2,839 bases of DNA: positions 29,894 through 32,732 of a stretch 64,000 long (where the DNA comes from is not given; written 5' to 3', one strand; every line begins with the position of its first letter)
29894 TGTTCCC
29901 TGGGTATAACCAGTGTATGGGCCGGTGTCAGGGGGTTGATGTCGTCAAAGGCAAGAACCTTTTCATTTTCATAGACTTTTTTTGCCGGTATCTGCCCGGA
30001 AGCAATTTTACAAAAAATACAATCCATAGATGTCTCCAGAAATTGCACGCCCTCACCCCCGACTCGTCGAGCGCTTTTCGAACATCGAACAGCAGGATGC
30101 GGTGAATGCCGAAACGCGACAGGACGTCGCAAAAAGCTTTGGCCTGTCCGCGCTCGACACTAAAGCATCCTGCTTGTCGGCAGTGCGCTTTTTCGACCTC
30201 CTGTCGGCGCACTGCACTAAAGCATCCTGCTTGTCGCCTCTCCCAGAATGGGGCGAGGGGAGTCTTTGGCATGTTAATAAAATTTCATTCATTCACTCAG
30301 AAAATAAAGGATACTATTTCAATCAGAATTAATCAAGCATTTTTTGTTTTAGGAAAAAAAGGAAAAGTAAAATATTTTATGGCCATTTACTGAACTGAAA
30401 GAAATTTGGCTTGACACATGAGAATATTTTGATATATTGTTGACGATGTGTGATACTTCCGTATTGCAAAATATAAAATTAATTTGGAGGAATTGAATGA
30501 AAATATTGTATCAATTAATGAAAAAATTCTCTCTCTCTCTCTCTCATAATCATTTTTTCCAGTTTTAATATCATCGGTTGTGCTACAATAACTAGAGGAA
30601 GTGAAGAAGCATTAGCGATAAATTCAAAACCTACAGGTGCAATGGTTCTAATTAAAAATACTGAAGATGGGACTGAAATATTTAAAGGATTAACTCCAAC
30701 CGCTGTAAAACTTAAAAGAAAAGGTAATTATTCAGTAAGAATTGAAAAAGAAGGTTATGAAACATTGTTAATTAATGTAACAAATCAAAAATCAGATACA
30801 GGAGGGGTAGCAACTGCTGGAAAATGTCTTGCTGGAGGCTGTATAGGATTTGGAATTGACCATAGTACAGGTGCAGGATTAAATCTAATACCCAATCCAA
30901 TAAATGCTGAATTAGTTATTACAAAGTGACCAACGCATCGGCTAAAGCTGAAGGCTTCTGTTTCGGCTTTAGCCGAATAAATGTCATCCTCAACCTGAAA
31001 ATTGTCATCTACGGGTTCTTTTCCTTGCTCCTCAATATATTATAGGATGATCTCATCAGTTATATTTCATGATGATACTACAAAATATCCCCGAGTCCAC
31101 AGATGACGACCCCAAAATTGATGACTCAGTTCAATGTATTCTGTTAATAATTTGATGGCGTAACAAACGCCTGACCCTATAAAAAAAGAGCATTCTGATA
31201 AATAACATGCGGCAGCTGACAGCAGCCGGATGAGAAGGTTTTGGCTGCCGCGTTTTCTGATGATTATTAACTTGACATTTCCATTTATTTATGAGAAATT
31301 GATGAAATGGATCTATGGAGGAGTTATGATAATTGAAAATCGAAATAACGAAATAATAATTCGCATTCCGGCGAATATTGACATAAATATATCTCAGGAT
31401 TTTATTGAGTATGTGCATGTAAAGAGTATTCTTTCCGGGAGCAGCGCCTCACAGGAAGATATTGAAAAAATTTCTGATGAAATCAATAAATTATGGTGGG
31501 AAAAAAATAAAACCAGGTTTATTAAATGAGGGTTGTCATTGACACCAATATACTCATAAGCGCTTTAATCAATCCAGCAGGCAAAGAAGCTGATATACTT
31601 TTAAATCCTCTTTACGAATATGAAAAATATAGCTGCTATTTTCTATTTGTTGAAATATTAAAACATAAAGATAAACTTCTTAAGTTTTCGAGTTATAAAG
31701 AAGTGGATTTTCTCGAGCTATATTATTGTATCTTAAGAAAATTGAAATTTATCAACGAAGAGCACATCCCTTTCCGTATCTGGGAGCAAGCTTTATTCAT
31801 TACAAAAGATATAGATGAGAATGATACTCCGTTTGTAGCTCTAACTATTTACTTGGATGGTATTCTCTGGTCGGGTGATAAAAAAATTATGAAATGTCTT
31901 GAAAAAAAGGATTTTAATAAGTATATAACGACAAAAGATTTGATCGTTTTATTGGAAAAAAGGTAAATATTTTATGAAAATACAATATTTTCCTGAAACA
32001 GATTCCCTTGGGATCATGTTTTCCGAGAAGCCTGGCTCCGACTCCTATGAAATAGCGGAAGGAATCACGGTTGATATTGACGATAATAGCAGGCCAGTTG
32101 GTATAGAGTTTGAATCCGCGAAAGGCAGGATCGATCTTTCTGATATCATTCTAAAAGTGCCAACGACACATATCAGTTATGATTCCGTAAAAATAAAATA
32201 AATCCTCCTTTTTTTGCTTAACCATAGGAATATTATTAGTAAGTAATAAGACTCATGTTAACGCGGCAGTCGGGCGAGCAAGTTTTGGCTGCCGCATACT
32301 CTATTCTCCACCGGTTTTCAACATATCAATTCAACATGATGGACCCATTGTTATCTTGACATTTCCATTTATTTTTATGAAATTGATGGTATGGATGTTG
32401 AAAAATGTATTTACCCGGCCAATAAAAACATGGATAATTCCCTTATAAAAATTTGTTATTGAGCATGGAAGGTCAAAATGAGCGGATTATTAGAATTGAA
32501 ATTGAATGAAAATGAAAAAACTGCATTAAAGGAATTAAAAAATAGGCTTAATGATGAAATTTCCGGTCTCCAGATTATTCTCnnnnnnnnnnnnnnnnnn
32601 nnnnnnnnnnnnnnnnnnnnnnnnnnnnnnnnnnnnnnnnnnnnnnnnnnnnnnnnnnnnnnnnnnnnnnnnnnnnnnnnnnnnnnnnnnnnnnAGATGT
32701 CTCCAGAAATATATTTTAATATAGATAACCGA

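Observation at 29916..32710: A 2.5-kb accessory island bounded by 128-bp direct repeats that duplicate the HIT gene's start region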

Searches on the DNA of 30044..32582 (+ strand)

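Call 37: search_dna_similar(query=window:30044-32582:+, collection=plasmids, mode=distant, max_rows=10)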
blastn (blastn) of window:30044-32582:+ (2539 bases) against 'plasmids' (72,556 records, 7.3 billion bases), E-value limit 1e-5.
Records with a match: 3; places in all: 3; records where one place covers at least 80% of the query: 0.
Best place of each record, by identity: 60-80% 3.
By first word of the organism name: Rickettsia 2; Vibrio 1.
By predicted mobility (MOB-suite, as given by PLSDB): non-mobilizable 3.
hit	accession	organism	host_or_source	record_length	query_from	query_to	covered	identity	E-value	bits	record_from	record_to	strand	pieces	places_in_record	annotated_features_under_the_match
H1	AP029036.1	Rickettsia endosymbiont of Nesidiocoris tenuis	insect gut metagenome,Nesidiocoris ...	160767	962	1077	5%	71.6%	9e-6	62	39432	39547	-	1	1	tnpA_294: IS200/IS605-like element ISDra9 family transposase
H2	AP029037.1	Rickettsia endosymbiont of Nesidiocoris tenuis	insect gut metagenome,Nesidiocoris ...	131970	962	1077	5%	71.6%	9e-6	62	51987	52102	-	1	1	hypothetical protein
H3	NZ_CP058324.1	Vibrio algicola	Microorganism culture,algae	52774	988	1075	3%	75.0%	9e-6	61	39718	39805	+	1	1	tnpA: IS200/IS605 family transposase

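Call 38: search_dna_similar(query=window:30044-32582:+, collection=phages, mode=distant, max_rows=10)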
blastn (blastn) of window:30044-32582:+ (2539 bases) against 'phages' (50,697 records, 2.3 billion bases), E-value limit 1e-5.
No match.

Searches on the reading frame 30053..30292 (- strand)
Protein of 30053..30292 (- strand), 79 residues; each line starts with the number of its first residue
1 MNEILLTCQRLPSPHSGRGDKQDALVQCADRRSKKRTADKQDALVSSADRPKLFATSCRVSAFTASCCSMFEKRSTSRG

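Call 28: search_protein_families(library=pfam, proteins=[window:30053-30292:-], max_evalue=10)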
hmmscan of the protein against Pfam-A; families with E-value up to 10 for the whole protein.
window:30053-30292:- (79 aa): 1 family
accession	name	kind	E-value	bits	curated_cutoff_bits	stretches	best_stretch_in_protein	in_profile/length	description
PF11879.13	DUF3399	-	3.3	8.7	25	1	57-76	52-68/76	Domain of unknown function (DUF3399)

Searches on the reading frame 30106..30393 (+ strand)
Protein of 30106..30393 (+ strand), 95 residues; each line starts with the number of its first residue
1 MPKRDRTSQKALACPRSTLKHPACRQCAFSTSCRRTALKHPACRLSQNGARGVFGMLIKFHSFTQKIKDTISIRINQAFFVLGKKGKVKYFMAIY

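Call 28: search_protein_families(library=pfam, proteins=[window:30106-30393:+], max_evalue=10)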
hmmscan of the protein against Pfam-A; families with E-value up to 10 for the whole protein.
window:30106-30393:+ (95 aa): 1 family
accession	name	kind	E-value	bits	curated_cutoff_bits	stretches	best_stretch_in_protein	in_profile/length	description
PF25429.1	zf-POGZ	-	0.035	15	27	1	23-40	24-41/43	POGZ-like double zinc finger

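Call 70: find_encoding_contigs(protein=window:30106-30393:+, flank=3000, max_places=8)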
Protein window:30106-30393:+ (95 aa): no gene with exactly this product is on record in the collection.

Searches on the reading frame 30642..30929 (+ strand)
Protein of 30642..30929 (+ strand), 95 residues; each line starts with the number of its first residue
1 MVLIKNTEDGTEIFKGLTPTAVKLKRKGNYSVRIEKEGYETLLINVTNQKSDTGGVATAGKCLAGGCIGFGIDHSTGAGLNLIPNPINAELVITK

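Call 11: search_protein_families(library=pfam, proteins=[window:30642-30929:+], max_evalue=0.01)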
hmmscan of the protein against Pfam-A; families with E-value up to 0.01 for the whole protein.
window:30642-30929:+ (95 aa): 1 family
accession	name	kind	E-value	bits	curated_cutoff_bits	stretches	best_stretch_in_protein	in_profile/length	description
PF08308.17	PEGA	-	1.3e-06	28.6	20.8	1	15-51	22-58/71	PEGA domain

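Call 29: search_protein_families(library=ncbifam, proteins=[window:30642-30929:+], max_evalue=1)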
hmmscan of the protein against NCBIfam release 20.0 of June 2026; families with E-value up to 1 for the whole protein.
window:30642-30929:+ (95 aa): 3 families
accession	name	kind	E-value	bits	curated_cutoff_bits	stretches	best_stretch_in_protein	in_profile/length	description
NF047662.1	LEPBI_I2678_fam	subfamily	0.0016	18.2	240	1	25-81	46-100/247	LEPBI_I2678 family protein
NF011114.0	PRK14542.1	equivalog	0.029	14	250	1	14-44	5-35/137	nucleoside-diphosphate kinase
NF011616.0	PRK15042.1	subfamily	0.079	12.4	248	1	34-73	90-128/219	propanediol/glycerol family dehydratase medium subunit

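Call 33: search_protein_families(library=padloc, proteins=[window:30642-30929:+], max_evalue=1)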
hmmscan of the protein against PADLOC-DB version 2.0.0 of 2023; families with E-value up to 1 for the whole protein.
window:30642-30929:+ (95 aa): 0 families

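Call 34: search_protein_families(library=phrogs, proteins=[window:30642-30929:+], max_evalue=1)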
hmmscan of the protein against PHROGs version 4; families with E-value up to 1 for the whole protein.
window:30642-30929:+ (95 aa): 2 families
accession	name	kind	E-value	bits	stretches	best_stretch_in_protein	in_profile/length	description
phrog_6823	-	unknown function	1.2e-11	45.9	1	7-92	43-133/139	-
phrog_37345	-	unknown function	0.12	13.6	1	23-53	27-58/78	-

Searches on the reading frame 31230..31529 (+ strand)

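Call 28: search_protein_families(library=pfam, proteins=[window:31230-31529:+], max_evalue=10)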
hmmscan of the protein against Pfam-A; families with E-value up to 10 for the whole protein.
window:31230-31529:+ (99 aa): 2 families
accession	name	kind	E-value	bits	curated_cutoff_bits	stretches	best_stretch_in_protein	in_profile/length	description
PF08918.16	PhoQ_Sensor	-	0.083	13.2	22.9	1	36-94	55-109/179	PhoQ Sensor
PF02878.22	PGM_PMM_I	-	0.21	11.7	22.5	1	46-87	91-133/138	Phosphoglucomutase/phosphomannomutase, alpha/beta/alpha domain I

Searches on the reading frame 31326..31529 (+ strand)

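Call 11: search_protein_families(library=pfam, proteins=[window:31326-31529:+], max_evalue=0.01)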
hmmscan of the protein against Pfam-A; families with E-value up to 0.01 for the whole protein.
window:31326-31529:+ (67 aa): 0 families

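Call 29: search_protein_families(library=ncbifam, proteins=[window:31326-31529:+], max_evalue=1)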
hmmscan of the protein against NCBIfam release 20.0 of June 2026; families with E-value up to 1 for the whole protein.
window:31326-31529:+ (67 aa): 3 families
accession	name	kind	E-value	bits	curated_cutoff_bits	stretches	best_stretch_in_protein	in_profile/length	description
NF000728.0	PRK00042.3-2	equivalog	0.0038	16.8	255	1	11-56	137-182/231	triose-phosphate isomerase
NF005304.0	PRK06835.1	equivalog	0.01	15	215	1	4-62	25-83/330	ATP-binding protein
NF011205.0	PRK14611.1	equivalog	0.02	14.4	364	1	2-56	209-261/275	4-(cytidine 5'-diphospho)-2-C-methyl-D-erythritol kinase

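Call 33: search_protein_families(library=padloc, proteins=[window:31326-31529:+], max_evalue=1)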
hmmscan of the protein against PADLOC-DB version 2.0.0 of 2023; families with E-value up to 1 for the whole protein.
window:31326-31529:+ (67 aa): 0 families

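Call 34: search_protein_families(library=phrogs, proteins=[window:31326-31529:+], max_evalue=1)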
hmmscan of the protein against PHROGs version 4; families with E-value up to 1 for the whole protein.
window:31326-31529:+ (67 aa): 3 families
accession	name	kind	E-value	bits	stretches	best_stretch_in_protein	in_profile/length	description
phrog_21602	-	head and packaging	0.028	14.5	1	10-44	176-215/309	virion structural protein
phrog_2941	-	head and packaging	0.058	14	1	9-65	50-107/208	virion structural protein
phrog_29726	-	unknown function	0.17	12.7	1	4-60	96-153/207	-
